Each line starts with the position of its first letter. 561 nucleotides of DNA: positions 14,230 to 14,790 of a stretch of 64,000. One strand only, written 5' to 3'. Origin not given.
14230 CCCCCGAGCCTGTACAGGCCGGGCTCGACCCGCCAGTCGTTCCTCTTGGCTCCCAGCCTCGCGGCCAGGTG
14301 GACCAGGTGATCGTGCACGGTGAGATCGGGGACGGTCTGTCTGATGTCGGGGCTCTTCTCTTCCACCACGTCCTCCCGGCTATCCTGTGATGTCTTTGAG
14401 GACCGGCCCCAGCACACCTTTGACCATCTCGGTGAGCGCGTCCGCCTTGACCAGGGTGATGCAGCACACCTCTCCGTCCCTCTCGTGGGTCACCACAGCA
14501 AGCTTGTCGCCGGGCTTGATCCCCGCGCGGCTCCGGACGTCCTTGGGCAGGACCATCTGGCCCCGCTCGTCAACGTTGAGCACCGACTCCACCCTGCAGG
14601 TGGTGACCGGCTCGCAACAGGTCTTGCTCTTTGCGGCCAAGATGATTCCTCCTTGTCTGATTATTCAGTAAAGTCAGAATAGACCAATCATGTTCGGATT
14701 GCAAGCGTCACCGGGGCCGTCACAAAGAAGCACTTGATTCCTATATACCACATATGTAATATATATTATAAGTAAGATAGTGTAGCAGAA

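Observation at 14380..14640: AbrB/SpoVT-like mini-protein with two Cys-Cys pairs overlapping the hgcA 5' end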

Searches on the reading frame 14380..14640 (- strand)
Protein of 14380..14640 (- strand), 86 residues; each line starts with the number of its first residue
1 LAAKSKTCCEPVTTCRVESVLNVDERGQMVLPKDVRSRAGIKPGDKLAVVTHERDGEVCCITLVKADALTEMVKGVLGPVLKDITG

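Call 3: search_protein_families(library=pfam, proteins=[window:14380-14640:-], max_evalue=0.01)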
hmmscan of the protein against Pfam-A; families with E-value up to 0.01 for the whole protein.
window:14380-14640:- (86 aa): 1 family
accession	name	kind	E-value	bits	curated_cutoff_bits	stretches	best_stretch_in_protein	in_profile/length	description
PF04014.23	MazE_antitoxin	-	8.2e-08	32.5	24.7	1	23-56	4-36/48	Antidote-toxin recognition MazE, bacterial antitoxin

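Call 4: search_protein_families(library=ncbifam, proteins=[window:14380-14640:-], max_evalue=0.01)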
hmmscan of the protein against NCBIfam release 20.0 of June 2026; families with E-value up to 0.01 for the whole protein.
window:14380-14640:- (86 aa): 7 families
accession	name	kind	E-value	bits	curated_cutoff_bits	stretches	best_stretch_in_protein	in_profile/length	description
NF040962.1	near_HgcAB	equivalog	1.1e-35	121.3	70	1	14-83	1-70/70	HgcAB-associated protein HgcC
TIGR01439.1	lp_hng_hel_AbrB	domain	1.5e-10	40.6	28.3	1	23-65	4-42/44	transcriptional regulator, AbrB family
TIGR02851.1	spore_V_T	equivalog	0.00028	20.8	235.9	1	20-71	6-56/180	stage V sporulation protein T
NF006352.0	PRK08577.1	equivalog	0.0011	19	140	1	16-70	2-57/136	hypothetical protein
TIGR02609.1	doc_partner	hypoth_equivalog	0.0021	18.4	55.9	1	29-60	12-41/74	putative addiction module antidote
NF050106.1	TA_MazE_antitoxin_Deino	equivalog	0.0025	18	65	1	27-53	1-27/65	type II toxin-antitoxin system MazE family antitoxin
NF007429.0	PRK09974.1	equivalog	0.0072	16.2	125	1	17-66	11-58/114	type II toxin-antitoxin system PrlF family antitoxin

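Call 9: find_homologous_proteins(query=window:14380-14640:-)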
Query window:14380-14640:- (86 aa): 1323 proteins with E <= 0.001 among 1323 candidates; the best 120 are listed.
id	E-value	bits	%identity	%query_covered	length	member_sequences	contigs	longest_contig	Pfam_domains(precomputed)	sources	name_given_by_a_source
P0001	6.5e-49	181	100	100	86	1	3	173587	PF04014.24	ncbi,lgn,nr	ncbi:MAG: AbrB/MazE/SpoVT family DNA-binding domain-containing protein [Actinobacteria bacterium]|nr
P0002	2.6e-44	166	92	100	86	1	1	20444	PF04014.24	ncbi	ncbi:MAG: HgcAB-associated protein [Actinomycetota bacterium]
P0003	1.7e-40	154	86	100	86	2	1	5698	PF04014.24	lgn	-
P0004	3.0e-35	137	75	98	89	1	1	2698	PF04014.24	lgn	-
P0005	3.6e-35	137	77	98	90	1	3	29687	PF04014.24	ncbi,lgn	-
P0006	6.3e-35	136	74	98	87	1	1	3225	PF04014.24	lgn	-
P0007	1.5e-34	135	75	98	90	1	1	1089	PF04014.24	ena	-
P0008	2.8e-34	134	75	98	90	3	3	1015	PF04014.24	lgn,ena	-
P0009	3.3e-34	134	75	98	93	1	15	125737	PF04014.24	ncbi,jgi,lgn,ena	jgi:AbrB family looped-hinge helix DNA binding protein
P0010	3.7e-34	134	72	98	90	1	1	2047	PF04014.24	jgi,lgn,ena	-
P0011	4.3e-34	134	73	98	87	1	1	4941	PF04014.24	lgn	-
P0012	5.3e-34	133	69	98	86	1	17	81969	PF04014.24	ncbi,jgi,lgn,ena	ncbi:MAG TPA: HgcAB-associated protein [Candidatus Anoxymicrobiaceae bacterium]|jgi:antitoxin PrlF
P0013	7.2e-34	133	75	83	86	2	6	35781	PF04014.24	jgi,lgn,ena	-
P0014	7.5e-34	133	74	98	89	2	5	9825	PF04014.24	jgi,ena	-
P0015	9.9e-34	133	74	98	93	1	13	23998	PF04014.24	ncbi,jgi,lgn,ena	ncbi:MAG TPA: HgcAB-associated protein [Candidatus Anoxymicrobiaceae bacterium]|jgi:antitoxin PrlF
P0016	1.2e-33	132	74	98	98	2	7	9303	PF04014.24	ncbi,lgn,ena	-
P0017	1.2e-33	132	72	98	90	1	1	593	PF04014.24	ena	-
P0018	1.7e-33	132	74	98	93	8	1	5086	PF04014.24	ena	-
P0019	1.9e-33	132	75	94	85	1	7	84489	PF04014.24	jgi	jgi:antitoxin PrlF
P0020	2.4e-33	131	72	98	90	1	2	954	PF04014.24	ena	-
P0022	5.4e-33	130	71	98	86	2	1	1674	PF04014.24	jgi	jgi:antitoxin PrlF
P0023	5.4e-33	130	71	98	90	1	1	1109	PF04014.24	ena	-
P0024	5.9e-33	130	72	98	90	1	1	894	PF04014.24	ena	-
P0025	6.7e-33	130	71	98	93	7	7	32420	PF04014.24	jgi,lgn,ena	jgi:antitoxin PrlF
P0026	8.8e-33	130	72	98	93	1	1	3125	PF04014.24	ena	-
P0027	8.9e-33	130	69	100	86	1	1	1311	PF04014.24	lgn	-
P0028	9.3e-33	130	70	98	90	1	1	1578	PF04014.24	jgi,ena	-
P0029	9.7e-33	129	71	98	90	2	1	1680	PF04014.24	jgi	jgi:AbrB family looped-hinge helix DNA binding protein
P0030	9.7e-33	129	70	98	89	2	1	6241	PF04014.24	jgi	-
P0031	9.9e-33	129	67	98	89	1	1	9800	PF04014.24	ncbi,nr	ncbi:MAG: AbrB/MazE/SpoVT family DNA-binding domain-containing protein [Actinobacteria bacterium]|nr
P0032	1.0e-32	129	70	98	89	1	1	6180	PF04014.24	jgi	-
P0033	1.0e-32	129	72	98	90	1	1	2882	PF04014.24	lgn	-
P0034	1.0e-32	129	73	98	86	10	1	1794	PF04014.24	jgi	jgi:antitoxin PrlF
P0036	1.7e-32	129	71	99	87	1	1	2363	PF04014.24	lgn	-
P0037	2.5e-32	128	71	98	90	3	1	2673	PF04014.24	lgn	-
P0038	3.0e-32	128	71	98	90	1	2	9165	PF04014.24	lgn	-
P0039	4.8e-32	127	65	98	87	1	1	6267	PF04014.24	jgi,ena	jgi:AbrB family looped-hinge helix DNA binding protein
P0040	7.4e-32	127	70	98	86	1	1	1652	PF04014.24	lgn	-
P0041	7.5e-32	127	67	98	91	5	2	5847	PF04014.24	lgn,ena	-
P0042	7.7e-32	127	71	98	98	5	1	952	PF04014.24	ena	-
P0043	1.0e-31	126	70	98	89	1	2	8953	PF04014.24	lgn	-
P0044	1.1e-31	126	69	98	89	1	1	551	PF04014.24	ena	-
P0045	1.2e-31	126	69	98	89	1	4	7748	PF04014.24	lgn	-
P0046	1.2e-31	126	74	98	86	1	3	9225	PF04014.24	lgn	-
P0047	1.5e-31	126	64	100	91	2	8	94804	PF04014.24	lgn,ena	-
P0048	1.6e-31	126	66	99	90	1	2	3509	PF04014.24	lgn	-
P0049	1.6e-31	126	68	98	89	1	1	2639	PF04014.24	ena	-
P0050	1.7e-31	125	68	99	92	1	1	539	PF04014.24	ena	-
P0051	1.9e-31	125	75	90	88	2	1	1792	PF04014.24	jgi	-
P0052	2.1e-31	125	68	95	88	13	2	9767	PF04014.24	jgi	-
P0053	2.3e-31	125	68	99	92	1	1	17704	PF04014.24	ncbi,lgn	-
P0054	2.5e-31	125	67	97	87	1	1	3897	PF04014.24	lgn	-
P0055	4.5e-31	124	68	98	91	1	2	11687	PF04014.24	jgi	jgi:antitoxin PrlF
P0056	7.0e-31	124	66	98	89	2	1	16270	PF04014.24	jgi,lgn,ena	-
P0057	2.1e-30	122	67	98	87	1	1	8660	PF04014.24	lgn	-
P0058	2.7e-30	122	65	98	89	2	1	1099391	PF04014.24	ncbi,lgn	-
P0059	3.2e-30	121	66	97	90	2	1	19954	PF04014.24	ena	-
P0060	5.2e-30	121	67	98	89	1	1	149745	PF04014.24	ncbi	ncbi:MAG: HgcAB-associated protein HgcC [Actinomycetota bacterium]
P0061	1.2e-29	120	77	81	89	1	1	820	PF04014.24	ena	-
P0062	1.5e-29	119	62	95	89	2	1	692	PF04014.24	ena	-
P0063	1.6e-29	119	60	95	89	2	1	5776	PF04014.24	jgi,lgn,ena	-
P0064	1.9e-29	119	67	94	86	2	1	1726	PF04014.24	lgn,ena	-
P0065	2.1e-29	119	75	84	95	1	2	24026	PF04014.24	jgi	jgi:AbrB family looped-hinge helix DNA binding protein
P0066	2.3e-29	119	70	90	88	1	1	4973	PF04014.24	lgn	-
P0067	2.4e-29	119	64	93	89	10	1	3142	PF04014.24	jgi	jgi:AbrB family looped-hinge helix DNA binding protein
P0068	2.7e-29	118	63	95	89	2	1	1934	PF04014.24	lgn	-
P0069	4.7e-29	118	71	90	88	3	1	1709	PF04014.24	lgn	-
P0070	5.8e-29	117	64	94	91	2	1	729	PF04014.24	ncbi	-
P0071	9.1e-29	117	63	98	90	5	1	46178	PF04014.24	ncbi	-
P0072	9.6e-29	117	63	98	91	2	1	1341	PF04014.24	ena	-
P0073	9.8e-29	117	64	94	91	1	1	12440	PF04014.24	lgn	-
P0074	1.1e-28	117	73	87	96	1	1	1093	PF04014.24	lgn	-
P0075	1.3e-28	116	68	84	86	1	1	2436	PF04014.24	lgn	-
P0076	1.3e-28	116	79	81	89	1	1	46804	PF04014.24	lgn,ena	-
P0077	1.6e-28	116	74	81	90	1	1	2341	PF04014.24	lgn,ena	-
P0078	2.0e-28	116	65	93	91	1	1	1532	PF04014.24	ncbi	-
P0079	3.5e-28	115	65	99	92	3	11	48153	PF04014.24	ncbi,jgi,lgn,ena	-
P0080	3.9e-28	115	63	94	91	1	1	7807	PF04014.24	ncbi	ncbi:HgcAB-associated protein HgcC [Chloroflexota bacterium]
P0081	4.6e-28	115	72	84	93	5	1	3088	PF04014.24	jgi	jgi:antitoxin PrlF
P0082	4.8e-28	114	63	98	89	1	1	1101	PF04014.24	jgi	jgi:antitoxin PrlF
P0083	5.6e-28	114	65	93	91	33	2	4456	PF04014.24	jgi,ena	-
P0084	6.2e-28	114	57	98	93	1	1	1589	PF04014.24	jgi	-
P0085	6.2e-28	114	72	84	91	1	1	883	PF04014.24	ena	-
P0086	6.4e-28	114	61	98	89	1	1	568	PF04014.24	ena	-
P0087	6.7e-28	114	62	97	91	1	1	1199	PF04014.24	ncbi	-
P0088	8.5e-28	114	60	98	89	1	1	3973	PF04014.24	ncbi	-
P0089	8.9e-28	114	62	95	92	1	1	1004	PF04014.24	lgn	-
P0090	9.3e-28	114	77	81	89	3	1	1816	PF04014.24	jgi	jgi:AbrB family looped-hinge helix DNA binding protein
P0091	9.9e-28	114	57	97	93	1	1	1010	PF04014.24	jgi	-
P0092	1.1e-27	113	57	98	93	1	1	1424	PF04014.24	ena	-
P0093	1.2e-27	113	67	91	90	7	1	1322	PF04014.24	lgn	-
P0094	1.2e-27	113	60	98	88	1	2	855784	PF04014.24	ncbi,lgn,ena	-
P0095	1.2e-27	113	64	95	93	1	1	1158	PF04014.24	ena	-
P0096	1.2e-27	113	60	94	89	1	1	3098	PF04014.24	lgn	-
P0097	1.3e-27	113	76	81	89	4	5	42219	PF04014.24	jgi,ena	jgi:AbrB family looped-hinge helix DNA binding protein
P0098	1.5e-27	113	63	95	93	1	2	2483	PF04014.24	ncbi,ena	-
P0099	1.6e-27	113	68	94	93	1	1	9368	PF04014.24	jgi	jgi:antitoxin PrlF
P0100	1.6e-27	113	66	97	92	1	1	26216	PF04014.24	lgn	-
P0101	1.7e-27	113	58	99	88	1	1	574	PF04014.24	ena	-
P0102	1.8e-27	113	64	93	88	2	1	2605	PF04014.24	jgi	jgi:AbrB family looped-hinge helix DNA binding protein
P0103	2.1e-27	112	64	94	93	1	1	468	PF04014.24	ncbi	-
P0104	2.1e-27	112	65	95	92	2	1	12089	PF04014.24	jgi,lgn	jgi:AbrB family looped-hinge helix DNA binding protein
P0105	2.2e-27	112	64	94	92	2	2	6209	PF04014.24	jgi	-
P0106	2.2e-27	112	64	92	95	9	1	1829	PF04014.24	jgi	jgi:AbrB family looped-hinge helix DNA binding protein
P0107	2.3e-27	112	65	95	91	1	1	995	PF04014.24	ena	-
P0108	2.6e-27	112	63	94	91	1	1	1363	PF04014.24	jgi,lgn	-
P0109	2.7e-27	112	66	91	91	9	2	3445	PF04014.24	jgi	jgi:antitoxin PrlF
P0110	2.9e-27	112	63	95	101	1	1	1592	PF04014.24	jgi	-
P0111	3.0e-27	112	66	90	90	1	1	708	PF04014.24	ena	-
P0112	3.1e-27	112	68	85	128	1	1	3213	PF04014.24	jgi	jgi:antitoxin PrlF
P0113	3.1e-27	112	56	98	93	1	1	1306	PF04014.24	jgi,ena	-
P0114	3.1e-27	112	63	98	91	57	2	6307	PF04014.24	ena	-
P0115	3.3e-27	112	66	94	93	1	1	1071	PF04014.24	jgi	jgi:AbrB family looped-hinge helix DNA binding protein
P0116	3.3e-27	112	67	91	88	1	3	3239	PF04014.24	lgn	-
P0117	3.4e-27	112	69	81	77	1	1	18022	PF04014.24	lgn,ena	-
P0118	3.6e-27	112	61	98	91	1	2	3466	PF04014.24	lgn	-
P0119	3.7e-27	112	63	93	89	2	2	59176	PF04014.24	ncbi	-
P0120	3.7e-27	112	71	81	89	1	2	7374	PF04014.24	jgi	jgi:antitoxin PrlF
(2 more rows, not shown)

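Call 13: find_related_loci(query=A1, collection=genome_contigs, flank=4000)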
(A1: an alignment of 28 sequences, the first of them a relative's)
Query A1 (86 aa) in genome_contigs; peptide patterns used: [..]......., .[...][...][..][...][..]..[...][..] (x = any residue, [..] = any of these).
599 stretches matched a pattern (row limit reached: there are more); 542 encode a relative of the query (tblastn E <= 1e-3); the best 80 are kept; 80 distinct loci.
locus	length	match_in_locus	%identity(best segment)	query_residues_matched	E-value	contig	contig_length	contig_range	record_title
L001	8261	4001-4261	77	1-84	3e-40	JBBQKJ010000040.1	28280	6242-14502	MAG: Candidatus Geothermincolia bacterium isolate Co_metawrap_610 Cmw_610_k141_2012328_length_28280_cov_14.9960, whole g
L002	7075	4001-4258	74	1-86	1e-39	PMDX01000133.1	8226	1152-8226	MAG: Actinomycetota bacterium isolate fen_727 73.20120700_E2X.152_contig_338834, whole genome shotgun sequence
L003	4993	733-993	74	1-84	1e-38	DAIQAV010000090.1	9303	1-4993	MAG TPA_asm: Candidatus Anoxymicrobiaceae bacterium isolate CTOTU25327 NODE_3156_length_9303_cov_6.083153, whole genome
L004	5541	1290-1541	67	1-84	1e-37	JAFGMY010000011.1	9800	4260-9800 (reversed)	MAG: Actinomycetota bacterium isolate Zod_Metabat.502 k87_630206, whole genome shotgun sequence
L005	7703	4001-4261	68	1-84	1e-36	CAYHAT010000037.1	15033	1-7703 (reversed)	MAG TPA_asm: uncultured Actinomycetota bacterium isolate ERP119294_co1_319 genome assembly, contig: NODE_5161_length_150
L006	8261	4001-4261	67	1-84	5e-36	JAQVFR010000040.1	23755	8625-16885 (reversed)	MAG: Actinomycetota bacterium isolate STE_163 NODE_4554_length_23755_cov_6.956450_Sandtown_E, whole genome shotgun seque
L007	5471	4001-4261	64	1-84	3e-35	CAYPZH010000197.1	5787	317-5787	MAG TPA_asm: uncultured Actinomycetota bacterium isolate binchicken_co7_176 genome assembly, contig: NODE_13783_length_5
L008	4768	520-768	64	1-84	8e-34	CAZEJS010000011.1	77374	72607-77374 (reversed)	MAG TPA_asm: uncultured Acidimicrobiales bacterium isolate binchicken_co87_100 genome assembly, contig: NODE_418_length_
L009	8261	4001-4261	62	1-84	2e-32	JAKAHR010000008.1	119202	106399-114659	MAG: Nitrospirae bacterium isolate WY3.bin121 NODE_214_length_119202_cov_3.720537, whole genome shotgun sequence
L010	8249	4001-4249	64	6-85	2e-32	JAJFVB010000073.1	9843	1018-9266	MAG: Desulfobacteraceae bacterium isolate bin.609 k141_3914101, whole genome shotgun sequence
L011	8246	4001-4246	61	5-86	3e-32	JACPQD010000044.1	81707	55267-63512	MAG: Chloroflexi bacterium isolate NC_groundwater_644_Ag_B-0.1um_60_123 B_1_S1_Biohub_coassembly_k141_2265495, whole gen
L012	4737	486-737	62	4-84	6e-32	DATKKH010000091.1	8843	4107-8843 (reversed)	MAG TPA_asm: Terriglobales bacterium isolate SMAG_U14652 k141_105007, whole genome shotgun sequence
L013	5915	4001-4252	61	1-84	2e-31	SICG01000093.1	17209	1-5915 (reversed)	MAG: Candidatus Latescibacterota bacterium isolate Baikal-deep-G198 BACOMB-C15893, whole genome shotgun sequence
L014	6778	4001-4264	63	1-84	1e-31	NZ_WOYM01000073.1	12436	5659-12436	MAG: Methanothrix sp. isolate WOFA04 NODE_2073_length_12436_cov_16.538083, whole genome shotgun sequence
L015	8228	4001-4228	66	10-85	1e-31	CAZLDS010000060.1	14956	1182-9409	MAG TPA_asm: uncultured bacterium isolate SRP321284_co1_139 genome assembly, contig: NODE_4892_length_14956_cov_9.378498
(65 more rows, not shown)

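Call 29: search_solved_structures(query=A2, max_evalue=1, show_alignments=3)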
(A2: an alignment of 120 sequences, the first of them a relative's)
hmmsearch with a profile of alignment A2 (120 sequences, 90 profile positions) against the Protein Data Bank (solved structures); distinct sequences matched with E-value up to 1: 13.
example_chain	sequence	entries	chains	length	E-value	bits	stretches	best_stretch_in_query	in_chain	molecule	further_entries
2ro5_A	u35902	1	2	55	6.4e-05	25.9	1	24-62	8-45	Stage V sporulation protein T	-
2glw_A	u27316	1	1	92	0.00017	24.5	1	26-53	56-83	92aa long hypothetical protein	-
2w1t_B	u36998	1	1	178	0.00021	24.3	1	25-63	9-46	STAGE V SPORULATION PROTEIN T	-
5itj_A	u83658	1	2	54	0.00042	23.3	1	19-68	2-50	AbrB family transcriptional regulator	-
2w1t_A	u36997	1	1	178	0.00047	23.1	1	25-63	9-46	STAGE V SPORULATION PROTEIN T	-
2l66_A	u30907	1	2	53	0.00056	22.9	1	20-68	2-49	Transcriptional regulator, AbrB family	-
5itm_A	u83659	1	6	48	0.001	22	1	19-61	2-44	AbrB family transcriptional regulator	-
1yfb_A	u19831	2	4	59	0.065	16.2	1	23-52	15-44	Transition state regulatory protein abrB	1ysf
1z0r_A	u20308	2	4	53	0.086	15.9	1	23-52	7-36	Transition state regulatory protein abrB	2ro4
2k1n_A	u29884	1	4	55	0.092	15.8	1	23-52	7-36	AbrB family transcriptional regulator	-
2fy9_A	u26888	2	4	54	0.46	13.5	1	22-49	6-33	Putative transition state regulator abh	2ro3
9evs_1L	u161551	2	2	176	0.58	13.2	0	30-69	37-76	uL14m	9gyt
3o27_A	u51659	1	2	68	0.67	13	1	32-62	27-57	Putative uncharacterized protein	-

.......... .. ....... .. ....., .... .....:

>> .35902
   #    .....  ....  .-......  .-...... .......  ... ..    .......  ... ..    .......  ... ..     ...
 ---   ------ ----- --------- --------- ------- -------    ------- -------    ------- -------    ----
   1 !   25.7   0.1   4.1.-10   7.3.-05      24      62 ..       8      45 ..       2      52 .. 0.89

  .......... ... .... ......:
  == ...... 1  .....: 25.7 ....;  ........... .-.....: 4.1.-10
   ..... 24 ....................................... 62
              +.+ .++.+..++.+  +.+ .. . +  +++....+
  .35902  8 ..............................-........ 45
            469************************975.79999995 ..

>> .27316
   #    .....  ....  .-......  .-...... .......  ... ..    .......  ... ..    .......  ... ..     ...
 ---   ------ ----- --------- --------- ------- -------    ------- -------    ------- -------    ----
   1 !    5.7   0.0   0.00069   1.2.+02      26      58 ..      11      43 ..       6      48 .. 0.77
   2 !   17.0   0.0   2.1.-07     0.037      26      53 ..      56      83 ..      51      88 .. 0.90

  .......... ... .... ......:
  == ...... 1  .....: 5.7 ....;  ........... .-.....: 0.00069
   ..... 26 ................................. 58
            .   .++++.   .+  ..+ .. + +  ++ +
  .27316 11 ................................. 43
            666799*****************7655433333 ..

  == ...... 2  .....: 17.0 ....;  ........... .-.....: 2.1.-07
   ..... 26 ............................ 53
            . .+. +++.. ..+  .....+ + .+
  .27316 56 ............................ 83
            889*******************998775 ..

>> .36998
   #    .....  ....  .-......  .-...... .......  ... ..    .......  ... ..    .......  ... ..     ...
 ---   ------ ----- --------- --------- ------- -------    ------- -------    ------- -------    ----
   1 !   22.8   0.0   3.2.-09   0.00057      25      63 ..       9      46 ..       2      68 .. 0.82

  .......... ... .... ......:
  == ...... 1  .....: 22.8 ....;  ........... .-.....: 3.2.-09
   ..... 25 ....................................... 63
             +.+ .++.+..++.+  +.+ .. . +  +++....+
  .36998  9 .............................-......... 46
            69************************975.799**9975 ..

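Call 33: predict_structure(alignment_id=A2)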
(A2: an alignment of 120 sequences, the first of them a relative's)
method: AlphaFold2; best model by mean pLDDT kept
length: 86 residues; sequences in the alignment: 120
mean_pLDDT: 82.5   pTM: 0.59
mean pLDDT of the five models: 82.5, 77.9, 76.9, 76.3, 76.0
residues with pLDDT >= 90: 44; 70-90: 28; 50-70: 5; < 50: 9
segments of 3 or more residues with pLDDT < 50: 1-3, 5-9
pLDDT, mean of each block of 10 residues (from residue 1): 46 75 92 91 93 95 91 81 74
secondary structure, 60 per line:
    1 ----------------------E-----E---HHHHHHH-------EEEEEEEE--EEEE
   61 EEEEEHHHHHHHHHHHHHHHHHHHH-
elements in order: H33-39 E47-54 E57-65 H66-85
